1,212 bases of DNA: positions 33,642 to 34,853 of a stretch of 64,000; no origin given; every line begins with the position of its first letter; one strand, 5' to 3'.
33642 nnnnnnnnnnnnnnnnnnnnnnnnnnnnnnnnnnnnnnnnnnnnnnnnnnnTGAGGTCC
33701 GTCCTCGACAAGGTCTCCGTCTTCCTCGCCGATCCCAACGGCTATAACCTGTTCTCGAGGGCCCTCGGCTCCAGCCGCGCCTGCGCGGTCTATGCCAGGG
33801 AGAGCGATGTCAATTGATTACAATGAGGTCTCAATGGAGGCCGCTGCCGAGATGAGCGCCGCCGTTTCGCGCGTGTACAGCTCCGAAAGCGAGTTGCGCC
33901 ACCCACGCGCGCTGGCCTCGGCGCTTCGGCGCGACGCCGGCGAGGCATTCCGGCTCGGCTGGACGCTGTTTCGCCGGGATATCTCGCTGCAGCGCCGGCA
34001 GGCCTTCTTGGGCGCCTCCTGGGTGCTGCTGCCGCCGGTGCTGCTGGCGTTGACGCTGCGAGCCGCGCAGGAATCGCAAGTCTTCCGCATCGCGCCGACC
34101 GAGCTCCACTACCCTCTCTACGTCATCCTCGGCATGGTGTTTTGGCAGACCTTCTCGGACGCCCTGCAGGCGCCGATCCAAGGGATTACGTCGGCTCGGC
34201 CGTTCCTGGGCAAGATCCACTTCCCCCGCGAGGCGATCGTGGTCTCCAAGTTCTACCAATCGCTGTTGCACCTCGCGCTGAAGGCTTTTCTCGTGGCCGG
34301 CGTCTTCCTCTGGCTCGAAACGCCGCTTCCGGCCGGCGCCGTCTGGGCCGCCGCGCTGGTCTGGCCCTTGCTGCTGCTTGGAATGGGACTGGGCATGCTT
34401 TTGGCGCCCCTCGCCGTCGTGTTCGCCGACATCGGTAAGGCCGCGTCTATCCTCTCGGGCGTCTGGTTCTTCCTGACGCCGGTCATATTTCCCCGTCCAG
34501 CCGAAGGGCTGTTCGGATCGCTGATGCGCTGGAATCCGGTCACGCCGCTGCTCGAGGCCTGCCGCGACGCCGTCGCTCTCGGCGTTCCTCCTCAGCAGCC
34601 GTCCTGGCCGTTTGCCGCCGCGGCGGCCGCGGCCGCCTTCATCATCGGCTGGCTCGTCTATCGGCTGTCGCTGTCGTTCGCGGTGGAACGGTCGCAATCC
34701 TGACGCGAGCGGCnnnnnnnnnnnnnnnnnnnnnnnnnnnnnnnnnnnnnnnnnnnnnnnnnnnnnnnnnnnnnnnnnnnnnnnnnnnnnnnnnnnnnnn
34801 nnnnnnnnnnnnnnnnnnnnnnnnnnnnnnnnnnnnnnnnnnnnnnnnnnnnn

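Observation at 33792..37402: Capped-glycan export module: Wzt with carbohydrate-binding extension plus a WbdD-like terminator with kinase-then-methyltransferase domain order; wzm and wzt are convergent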

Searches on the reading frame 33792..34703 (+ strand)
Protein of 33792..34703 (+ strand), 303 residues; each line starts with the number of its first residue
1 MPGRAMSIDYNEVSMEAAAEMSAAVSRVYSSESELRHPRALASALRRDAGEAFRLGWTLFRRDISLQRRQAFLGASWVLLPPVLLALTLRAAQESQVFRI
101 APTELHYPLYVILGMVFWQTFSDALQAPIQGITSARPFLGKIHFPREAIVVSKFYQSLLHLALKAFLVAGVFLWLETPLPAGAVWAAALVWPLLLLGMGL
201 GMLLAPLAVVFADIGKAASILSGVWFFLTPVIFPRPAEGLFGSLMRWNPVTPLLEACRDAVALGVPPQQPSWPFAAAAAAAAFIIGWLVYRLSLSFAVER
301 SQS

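Call 6: search_protein_families(library=pfam, proteins=[window:33792-34703:+], max_evalue=0.01)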
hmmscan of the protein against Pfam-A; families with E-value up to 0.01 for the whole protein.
window:33792-34703:+ (303 aa): 1 family
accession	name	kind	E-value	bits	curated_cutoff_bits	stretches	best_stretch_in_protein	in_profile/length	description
PF01061.29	ABC2_membrane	-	6.2e-11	42.7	26.9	1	57-259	4-208/211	ABC-2 type transporter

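Call 7: search_protein_families(library=ncbifam, proteins=[window:33792-34703:+], max_evalue=0.01)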
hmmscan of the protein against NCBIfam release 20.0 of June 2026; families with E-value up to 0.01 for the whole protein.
window:33792-34703:+ (303 aa): 2 families
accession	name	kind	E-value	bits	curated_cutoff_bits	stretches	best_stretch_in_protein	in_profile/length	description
NF050109.1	galactan_ABC_perm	equivalog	1.1e-06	28.4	380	1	55-279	23-250/272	galactan export ABC transporter permease subunit Wzm/RfbD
NF050053.1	CapPschTportKpsM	equivalog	1.9e-05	24.8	300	1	70-258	20-214/257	capsule polysaccharide transporter KpsM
